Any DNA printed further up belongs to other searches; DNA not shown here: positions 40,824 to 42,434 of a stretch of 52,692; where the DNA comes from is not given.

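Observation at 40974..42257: KAS-like condensing-enzyme pseudoenzyme (Cys, His, His all substituted) heading an operon with engB and a CDF transporter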

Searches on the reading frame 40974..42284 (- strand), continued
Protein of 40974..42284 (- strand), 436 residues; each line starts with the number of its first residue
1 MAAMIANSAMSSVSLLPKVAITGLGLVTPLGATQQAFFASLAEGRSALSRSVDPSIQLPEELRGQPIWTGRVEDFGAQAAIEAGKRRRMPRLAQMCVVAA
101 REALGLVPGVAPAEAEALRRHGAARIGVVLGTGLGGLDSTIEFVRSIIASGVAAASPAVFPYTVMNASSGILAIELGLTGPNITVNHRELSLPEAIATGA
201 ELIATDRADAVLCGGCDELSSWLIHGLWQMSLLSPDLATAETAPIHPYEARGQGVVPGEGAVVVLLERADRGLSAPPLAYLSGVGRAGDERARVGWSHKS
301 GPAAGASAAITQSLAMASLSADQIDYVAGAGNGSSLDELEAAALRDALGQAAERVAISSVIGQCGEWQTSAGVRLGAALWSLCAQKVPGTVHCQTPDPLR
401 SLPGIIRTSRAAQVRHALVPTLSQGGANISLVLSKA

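Call 11: find_related_loci(query=A2, collection=genome_contigs, flank=8000)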
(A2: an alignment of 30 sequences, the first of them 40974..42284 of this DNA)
Query A2 (436 aa) in genome_contigs; peptide patterns used: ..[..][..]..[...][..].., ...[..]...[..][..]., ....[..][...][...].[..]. (x = any residue, [..] = any of these).
600 stretches matched a pattern (row limit reached: there are more); 378 encode a relative of the query (tblastn E <= 1e-3); the best 80 are kept; 80 distinct loci.
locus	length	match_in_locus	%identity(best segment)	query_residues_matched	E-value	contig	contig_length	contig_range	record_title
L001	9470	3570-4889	73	1-436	0e+0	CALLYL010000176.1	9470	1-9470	MAG TPA_asm: uncultured Myxococcales bacterium isolate SRR5676476_bin.50_CONCOCT_v1.1_MAG genome assembly, contig: ERZ72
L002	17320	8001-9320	72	1-436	0e+0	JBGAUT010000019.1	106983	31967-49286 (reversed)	MAG: Polyangia bacterium isolate MAG_MBR_AS.52 MBRAS-52_NODE_19_length_106983_cov_6.348007, whole genome shotgun sequenc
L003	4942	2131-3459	49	1-435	8e-124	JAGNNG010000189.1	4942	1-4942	MAG: Deltaproteobacteria bacterium isolate Go_SlAct_bin_237 Go_SlAct_115111_length_4942_cov_9.499896, whole genome shotg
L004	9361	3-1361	51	22-436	1e-116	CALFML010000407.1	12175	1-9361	MAG TPA_asm: uncultured Myxococcales bacterium isolate SRR6231182_bin.80_CONCOCT_v1.1_MAG genome assembly, contig: ERZ65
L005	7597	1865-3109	48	19-436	9e-106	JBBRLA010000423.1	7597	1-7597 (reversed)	MAG: Polyangia bacterium isolate La1_concoct.199 LA1C_C.199_k141_2855169L_7597_cov_17.0000, whole genome shotgun sequenc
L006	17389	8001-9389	46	1-436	2e-104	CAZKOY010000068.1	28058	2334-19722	MAG TPA_asm: uncultured Myxococcales bacterium isolate SRP189682_co2_316 genome assembly, contig: NODE_2191_length_28058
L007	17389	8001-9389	45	1-436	5e-104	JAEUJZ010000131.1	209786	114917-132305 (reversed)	MAG: Myxococcales bacterium isolate new MAG-82 k141_4374634, whole genome shotgun sequence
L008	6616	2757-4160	43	1-434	1e-96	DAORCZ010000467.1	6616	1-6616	MAG TPA_asm: Pseudomonadota bacterium isolate AMR_MDS_0893 NODE_8316_length_6616_cov_5.048163, whole genome shotgun sequ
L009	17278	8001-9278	47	10-434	4e-104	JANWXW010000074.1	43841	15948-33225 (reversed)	MAG: Myxococcota bacterium isolate SKYG55 k141_331183, whole genome shotgun sequence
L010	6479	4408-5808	44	1-433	9e-96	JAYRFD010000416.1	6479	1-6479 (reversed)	MAG: Polyangia bacterium isolate SH_SHASGE3bin.23 k141_555138, whole genome shotgun sequence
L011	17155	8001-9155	44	18-435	2e-80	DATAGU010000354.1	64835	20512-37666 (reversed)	MAG TPA_asm: Polyangia bacterium isolate SMAG_U6837 k141_2411645, whole genome shotgun sequence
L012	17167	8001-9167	42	19-436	8e-80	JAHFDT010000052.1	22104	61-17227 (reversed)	MAG: Myxococcales bacterium isolate nzgw251 NODE_3074_length_22105_cov_3.161299, whole genome shotgun sequence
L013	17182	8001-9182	40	5-432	1e-68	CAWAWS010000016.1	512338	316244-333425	MAG: uncultured delta proteobacterium isolate MFD04540.bin.2.104 genome assembly, contig: contig_23708, whole genome sho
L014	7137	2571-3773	35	19-436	3e-56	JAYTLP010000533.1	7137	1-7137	MAG: Myxococcales bacterium isolate GFS_3369 GFS_3369_532, whole genome shotgun sequence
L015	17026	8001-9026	36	18-433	8e-55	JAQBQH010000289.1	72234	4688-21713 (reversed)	MAG: Myxococcales bacterium isolate RYN_368 scaffold_1923437, whole genome shotgun sequence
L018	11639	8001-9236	35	6-433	1e-51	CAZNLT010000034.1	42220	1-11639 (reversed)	MAG TPA_asm: uncultured Desulfobacterales bacterium isolate binchicken_co8_349 genome assembly, contig: NODE_920_length_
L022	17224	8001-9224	32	12-435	1e-47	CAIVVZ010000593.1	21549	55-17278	MAG: uncultured Desulfobacteraceae bacterium isolate AlinenLipids_bin-9448 genome assembly, contig: bin-9448:593/658, wh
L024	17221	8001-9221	34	15-435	1e-46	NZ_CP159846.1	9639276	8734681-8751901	Desulfosarcina variabilis str. Montpellier chromosome, complete genome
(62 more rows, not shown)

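Call 14: search_protein_families(library=pfam, proteins=[L013:6328-7653:+, L013:9973-11700:+, L013:9355-9960:-, L013:4192-5457:-, L006:9373-10119:-, L006:10191-11735:-, L013:11920-14196:-, L006:4823-7204:+], max_evalue=0.01)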
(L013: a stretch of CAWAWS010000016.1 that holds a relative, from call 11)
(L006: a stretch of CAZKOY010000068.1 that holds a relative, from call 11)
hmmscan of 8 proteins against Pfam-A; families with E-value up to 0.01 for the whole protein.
L013:6328-7653:+ (441 aa): 5 families
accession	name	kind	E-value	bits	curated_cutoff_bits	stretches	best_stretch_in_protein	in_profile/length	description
PF02683.22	DsbD_TM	-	1.5e-51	175.3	27.1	1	43-253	3-218/219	Cytochrome C biogenesis protein transmembrane domain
PF00085.26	Thioredoxin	-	8.9e-10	38.9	23.5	1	344-426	16-90/103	Thioredoxin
PF13899.12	Thioredoxin_7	-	4e-09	36.9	27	1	336-414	7-81/83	Thioredoxin-like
PF13098.12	Thioredoxin_2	-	9.4e-08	32.8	27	1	343-436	2-103/104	Thioredoxin-like domain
PF03190.21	Thioredox_DsbH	-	4.1e-06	27.3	27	1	325-400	16-90/163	Protein of unknown function, DUF255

L013:9973-11700:+ (575 aa): 3 families
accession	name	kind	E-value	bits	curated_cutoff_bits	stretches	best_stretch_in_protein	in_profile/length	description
PF03417.21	AAT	-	1.1e-19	71.5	23.2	1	218-412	5-185/225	Acyl-coenzyme A:6-aminopenicillanic acid acyl-transferase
PF02275.23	CBAH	-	0.00067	19.8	20.4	1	217-371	9-183/316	Linear amide C-N hydrolases, choloylglycine hydrolase family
PF07719.23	TPR_2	-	0.0012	19.3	27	0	529-559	2-32/34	Tetratricopeptide repeat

L013:9355-9960:- (201 aa): 7 families
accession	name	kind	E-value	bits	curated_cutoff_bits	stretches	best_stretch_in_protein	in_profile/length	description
PF12773.13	DZR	-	2e-06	28.3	27.3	2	118-191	1-42/45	Double zinc ribbon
PF24460.1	DUF7575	-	6.9e-05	22.6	28.5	0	115-132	3-20/28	Domain of unknown function (DUF7575)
PF13240.11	Zn_Ribbon_1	-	0.0001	22.4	25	0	176-191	2-17/23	zinc-ribbon domain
PF14570.12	zf-RING_4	-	0.00061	20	27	0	114-126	36-48/48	RING/Ubox like zinc-binding domain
PF18912.6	DZR_2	-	0.0014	18.9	27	0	171-195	19-44/56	Double zinc ribbon domain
PF17032.10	Zn_ribbon_15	-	0.0027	18.9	28.9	0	77-133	38-70/73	zinc-ribbon family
PF15801.11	zf-C6H2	-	0.0082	16.7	30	0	77-94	13-30/47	zf-MYND-like zinc finger, mRNA-binding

L013:4192-5457:- (421 aa): 3 families
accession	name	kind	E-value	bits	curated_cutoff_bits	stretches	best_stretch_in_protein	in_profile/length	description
PF00155.27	Aminotran_1_2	-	3.4e-65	221.1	19.7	1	92-416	4-360/361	Aminotransferase class I and II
PF00266.25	Aminotran_5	-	1.2e-05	24.9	21.5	1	129-250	48-175/371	Aminotransferase class-V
PF01053.26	Cys_Met_Meta_PP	-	0.0018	17.4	27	1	123-226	51-151/381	Cys/Met metabolism PLP-dependent enzyme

L006:9373-10119:- (248 aa): 3 families
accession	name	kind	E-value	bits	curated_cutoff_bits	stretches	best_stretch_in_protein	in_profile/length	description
PF14360.12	PAP2_C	-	3.7e-10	40.7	27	1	168-231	4-72/74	PAP2 superfamily C-terminal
PF14378.12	PAP2_3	-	0.00036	20.8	27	1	70-229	28-189/190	PAP2 superfamily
PF01569.27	PAP2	-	0.0019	18.4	27.2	1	167-230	48-120/130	PAP2 superfamily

L006:10191-11735:- (514 aa): 2 families
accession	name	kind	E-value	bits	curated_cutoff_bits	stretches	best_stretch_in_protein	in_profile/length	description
PF01875.22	Memo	-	4.1e-26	92.2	27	2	183-365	4-147/269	Memo-like protein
PF05402.18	PqqD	-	4.5e-06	27.3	23.4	1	99-153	9-63/67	Coenzyme PQQ synthesis protein D (PqqD)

L013:11920-14196:- (758 aa): 6 families
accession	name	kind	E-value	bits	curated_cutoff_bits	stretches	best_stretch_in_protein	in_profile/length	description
PF00069.31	Pkinase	-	2.6e-30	106.1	31.7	1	338-492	2-151/263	Protein kinase domain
PF07714.23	PK_Tyr_Ser-Thr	-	1.3e-17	64.5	23.1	1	340-489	4-152/258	Protein tyrosine and serine/threonine kinase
PF13240.11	Zn_Ribbon_1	-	1.4e-05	25.2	25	1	201-221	1-21/23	zinc-ribbon domain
PF13248.11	Zn_ribbon_3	-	8.4e-05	22.3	27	1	201-221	4-24/26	zinc-ribbon domain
PF12773.13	DZR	-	0.00069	20.2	27.3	1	202-222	1-21/45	Double zinc ribbon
PF03109.22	ABC1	-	0.0022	17.6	22.9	0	411-487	143-215/244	ABC1 atypical kinase-like domain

L006:4823-7204:+ (793 aa): 8 families
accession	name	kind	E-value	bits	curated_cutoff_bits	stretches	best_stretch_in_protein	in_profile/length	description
PF05199.19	GMC_oxred_C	-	1.5e-12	48.7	24.6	1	461-515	85-139/139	GMC oxidoreductase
PF00732.25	GMC_oxred_N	-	9.7e-11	42.3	23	1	7-274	2-199/218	GMC oxidoreductase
PF01266.30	DAO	-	5.1e-08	33.3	27.9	1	7-42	1-36/353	FAD dependent oxidoreductase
PF13450.12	NAD_binding_8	-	5e-07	30.3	21.9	1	10-39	1-30/68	NAD(P)-binding Rossmann-like domain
PF00890.30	FAD_binding_2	-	3.9e-06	26.8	20.4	1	7-39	1-33/414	FAD binding domain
PF07992.20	Pyr_redox_2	-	8.3e-06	25.9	26.1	1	7-43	2-38/291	Pyridine nucleotide-disulphide oxidoreductase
PF01494.25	FAD_binding_3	-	0.0076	16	22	0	7-37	3-33/349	FAD binding domain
PF12831.13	FAD_oxidored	-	0.0079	16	27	0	7-37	1-31/416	FAD dependent oxidoreductase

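Call 18: search_protein_families(library=pfam, proteins=[L024:369-1094:+, L024:1096-1989:+, L024:2123-3079:-, L024:4256-5077:-, L024:5369-6205:+, L024:6298-6582:+, L024:9238-9639:-, L024:9708-10325:-, L024:10273-10749:+, L024:11655-13202:+], max_evalue=0.001)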
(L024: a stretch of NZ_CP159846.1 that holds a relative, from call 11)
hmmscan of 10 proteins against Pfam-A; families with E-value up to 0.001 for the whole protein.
L024:369-1094:+ (241 aa): 14 families
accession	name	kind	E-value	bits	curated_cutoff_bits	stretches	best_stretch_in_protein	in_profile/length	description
PF08241.18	Methyltransf_11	-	7.4e-23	81.5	21.2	1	61-157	1-95/95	Methyltransferase domain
PF13489.12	Methyltransf_23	-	1.4e-22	80.6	27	1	55-208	21-161/164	Methyltransferase domain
PF13649.12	Methyltransf_25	-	5.8e-22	78.6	27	1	60-153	1-97/97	Methyltransferase domain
PF13847.12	Methyltransf_31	-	1.8e-19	70.3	27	1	57-169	4-122/145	Methyltransferase domain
PF08242.18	Methyltransf_12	-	8.9e-18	65.3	30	1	61-154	1-97/98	Methyltransferase domain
PF01209.24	Ubie_methyltran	-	1.7e-09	37.8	20.1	1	53-160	44-154/233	ubiE/COQ5 methyltransferase family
PF02353.26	CMAS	-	5.8e-08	32.8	27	1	56-161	62-168/273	Mycolic acid cyclopropane synthetase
PF06325.19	PrmA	-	6.2e-07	29.6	22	1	52-156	157-257/296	Ribosomal protein L11 methyltransferase (PrmA)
PF07021.18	MetW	-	6.5e-07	29.6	21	1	56-149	13-102/193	Methionine biosynthesis protein MetW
PF05175.20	MTS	-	7.8e-07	29.3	23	1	56-127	31-103/170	Methyltransferase small domain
PF08003.17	Methyltransf_9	-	3.9e-06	26.5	23.8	1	53-159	112-219/315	Protein of unknown function (DUF1698)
PF05724.17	TPMT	-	6.3e-05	23.2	26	1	27-95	9-76/218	Thiopurine S-methyltransferase (TPMT)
PF13679.12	Methyltransf_32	-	0.00027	21.4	27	1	55-115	24-90/143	Methyltransferase domain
PF05401.17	NodS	-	0.00065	20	24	1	58-145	45-129/201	Nodulation protein S (NodS)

L024:1096-1989:+ (297 aa): 8 families
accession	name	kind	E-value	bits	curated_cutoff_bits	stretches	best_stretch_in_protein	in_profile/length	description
PF01209.24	Ubie_methyltran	-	9.7e-71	238.2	20.1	1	47-275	6-233/233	ubiE/COQ5 methyltransferase family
PF13649.12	Methyltransf_25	-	2.6e-18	66.9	27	1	92-189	1-97/97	Methyltransferase domain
PF08241.18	Methyltransf_11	-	4.8e-17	62.8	21.2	1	93-193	1-95/95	Methyltransferase domain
PF13847.12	Methyltransf_31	-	2.3e-11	44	27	1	88-197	3-113/145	Methyltransferase domain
PF13489.12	Methyltransf_23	-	5.8e-11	42.8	27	1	74-258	7-162/164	Methyltransferase domain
PF08242.18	Methyltransf_12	-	8.4e-09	36.5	30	1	93-191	1-98/98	Methyltransferase domain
PF01135.25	PCMT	-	4.8e-05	23.7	20.3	1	78-192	63-170/210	Protein-L-isoaspartate(D-aspartate) O-methyltransferase (PCMT)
PF20922.3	Anamorsin_N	-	0.0006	20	27.1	1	153-195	46-89/163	Anamorsin, N-terminal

L024:2123-3079:- (318 aa): 1 family
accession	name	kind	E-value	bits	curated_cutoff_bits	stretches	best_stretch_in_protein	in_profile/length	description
PF01040.23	UbiA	-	3.2e-30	105.7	34.2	1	39-293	4-241/250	UbiA prenyltransferase family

L024:4256-5077:- (273 aa): 1 family
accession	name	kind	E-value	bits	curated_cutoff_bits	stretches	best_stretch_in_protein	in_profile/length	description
PF04199.19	Cyclase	-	1.7e-36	126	23.1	1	20-200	1-142/142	Putative cyclase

L024:5369-6205:+ (278 aa): 3 families
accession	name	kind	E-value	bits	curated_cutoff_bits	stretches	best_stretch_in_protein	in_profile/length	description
PF01149.29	Fapy_DNA_glyco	-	6.2e-33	114.3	25.5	1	1-118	1-117/117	Formamidopyrimidine-DNA glycosylase N-terminal domain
PF06831.19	H2TH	-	3.3e-28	97.9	34.7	1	131-217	1-87/93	Formamidopyrimidine-DNA glycosylase H2TH domain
PF06827.20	zf-FPG_IleRS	-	2.2e-08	34.2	21.3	1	250-275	4-29/30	Zinc finger found in FPG and IleRS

L024:6298-6582:+ (94 aa): 0 families

L024:9238-9639:- (133 aa): 0 families

L024:9708-10325:- (205 aa): 3 families
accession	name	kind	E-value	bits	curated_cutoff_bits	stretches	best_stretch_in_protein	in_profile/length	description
PF09285.17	Elong-fact-P_C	-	3.4e-21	75.1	25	1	147-202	1-56/56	Elongation factor P, C-terminal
PF01132.26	EFP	-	5.3e-16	58.8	27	1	85-139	1-54/54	Elongation factor P (EF-P) OB domain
PF08207.18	EFP_N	-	1.1e-13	51.4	23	1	18-77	1-58/58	Elongation factor P (EF-P) KOW-like domain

L024:10273-10749:+ (158 aa): 0 families

L024:11655-13202:+ (515 aa): 2 families
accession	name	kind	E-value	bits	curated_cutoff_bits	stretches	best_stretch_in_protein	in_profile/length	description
PF13347.12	MFS_2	-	1.4e-95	320.8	27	1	67-486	2-426/427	MFS/sugar transport protein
PF07690.21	MFS_1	-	9.6e-15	54.8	33.4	2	200-434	122-346/347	Major Facilitator Superfamily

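Call 29: predict_structure(alignment_id=A2)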
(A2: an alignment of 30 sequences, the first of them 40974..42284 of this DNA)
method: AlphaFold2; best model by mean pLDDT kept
length: 436 residues; sequences in the alignment: 30
mean_pLDDT: 89.1   pTM: 0.90
mean pLDDT of the five models: 89.1, 88.7, 88.7, 88.5, 87.7
residues with pLDDT >= 90: 299; 70-90: 92; 50-70: 27; < 50: 18
segments of 3 or more residues with pLDDT < 50: 1-14, 296-299
pLDDT, mean of each block of 10 residues (from residue 1): 40 66 97 96 96 92 94 89 87 93 94 96 97 70 82 66 72 95 87 96 96 92 88 91 93 86 96 96 94 56 85 98 98 90 97 98 92 98 98 95 98 98 90 97
secondary structure, 60 per line:
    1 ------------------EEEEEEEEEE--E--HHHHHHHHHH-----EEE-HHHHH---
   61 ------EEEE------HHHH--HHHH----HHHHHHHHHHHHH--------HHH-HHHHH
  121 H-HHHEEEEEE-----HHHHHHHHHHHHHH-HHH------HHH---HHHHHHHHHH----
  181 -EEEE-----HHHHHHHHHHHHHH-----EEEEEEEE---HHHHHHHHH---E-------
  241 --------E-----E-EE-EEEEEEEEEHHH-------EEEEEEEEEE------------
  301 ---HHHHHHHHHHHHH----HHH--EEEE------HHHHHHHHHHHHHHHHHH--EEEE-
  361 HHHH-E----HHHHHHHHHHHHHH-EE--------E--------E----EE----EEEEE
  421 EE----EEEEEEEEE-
elements in order: E19-28 H34-43 E49-51 H53-57 E67-70 H77-80 H83-86 H91-103 H116-121 E126-131 H137-150 H167-176 E182-185 H191-204 E210-217 H221-229 E260-268 E279-288 H304-316 E326-329 H336-353 E356-359 H361-364 H371-384 E416-422 E427-435

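Call 33: fold_search(model_id=the predicted structure, library=pdb)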
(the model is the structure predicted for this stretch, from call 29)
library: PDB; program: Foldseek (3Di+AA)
matches with E <= 10: 1147; with E <= 0.001: 1045
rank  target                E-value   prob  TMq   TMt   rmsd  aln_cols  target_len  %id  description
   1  1e5m                  2.6e-36  1.00  0.82  0.87   3.3       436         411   27  Beta ketoacyl acyl carrier protein synthase II (KASII) from Synechocystis sp. (released 2001-01-16)
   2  8cne_A                2.3e-35  1.00  0.83  0.87   3.6       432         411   25  Pa.FabF-C164A in complex with N-(propan-2-yl)-1H-pyrazole-3-carboxamide (released 2024-01-10)
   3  8r1v_A                2.9e-35  1.00  0.82  0.87   3.5       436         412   25  Pseudomonas aeruginosa FabF C164A in complex with N-(1,5-dimethyl-3-oxo-2-phenyl-2,3-dihydro-1H-pyrazol-4-yl)-2-(4-met (released 2024-03-06)
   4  4ddo                  4.3e-35  1.00  0.83  0.86   3.1       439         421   27  Crystal structure of 3-oxoacyl-[acyl-carrier-protein] synthase ii from burkholderia vietnamiensis (released 2012-05-23)
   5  2gqd_A                5.1e-35  1.00  0.84  0.89   2.7       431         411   24  The crystal structure of B-ketoacyl-ACP synthase II (FabF) from Staphylococcus aureus (released 2006-05-02)
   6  8qer_A                5.5e-35  1.00  0.82  0.87   3.5       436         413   25  Pseudomonas aeruginosa FabF C164A in complex with 4-(1H-pyrazole-3-carbonylamino)pentanoic acid (released 2024-01-10)
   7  4ls8_A                6.2e-35  1.00  0.83  0.87   3.5       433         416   24  Crystal structure of Bacillus subtilis beta-ketoacyl-ACP synthase II (FabF) in a covalent complex with cerulenin (released 2014-04-02)
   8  4r8e_A                7.5e-35  1.00  0.83  0.88   3.0       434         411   26  Crystal structure of beta-ketoacyl-ACP synthase II (FabF) from Yersinia pestis (released 2014-12-17)
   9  8qer_B                7.5e-35  1.00  0.83  0.88   3.4       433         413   25  Pseudomonas aeruginosa FabF C164A in complex with 4-(1H-pyrazole-3-carbonylamino)pentanoic acid (released 2024-01-10)
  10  1j3n_A                1.2e-34  1.00  0.83  0.89   3.1       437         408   26  Crystal Structure of 3-oxoacyl-(acyl-carrier protein) Synthase II from Thermus thermophilus HB8 (released 2003-03-11)
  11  8pd1_A                1.3e-34  1.00  0.83  0.88   3.5       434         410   26  Pseudomonas aeruginosa FabF C164A mutant in complex with N-isopropyl-1H-imidazole-4-carboxamide (released 2024-01-10)
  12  1kas                  1.7e-34  1.00  0.83  0.88   3.1       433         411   28  BETA-KETOACYL-ACP SYNTHASE II FROM ESCHERICHIA COLI (released 1999-03-02)
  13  9i7k_A                1.7e-34  1.00  0.83  0.88   3.2       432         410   26  Pseudomonas aeruginosa FabF C164A in complex with N-(3-(2-(1H-pyrrol-1-yl)propanamido)-2-hydroxy-2-methylpropyl)-1H-py (released 2025-04-30)
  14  4jrh_A                1.9e-34  1.00  0.84  0.88   3.3       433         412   26  Crystal structure of beta-ketoacyl-ACP synthase II (FabF) from Vibrio Cholerae (space group P43) at 2.2 Angstrom (released 2013-04-03)
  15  4ls8_B                2.0e-34  1.00  0.83  0.87   3.6       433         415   24  Crystal structure of Bacillus subtilis beta-ketoacyl-ACP synthase II (FabF) in a covalent complex with cerulenin (released 2014-04-02)
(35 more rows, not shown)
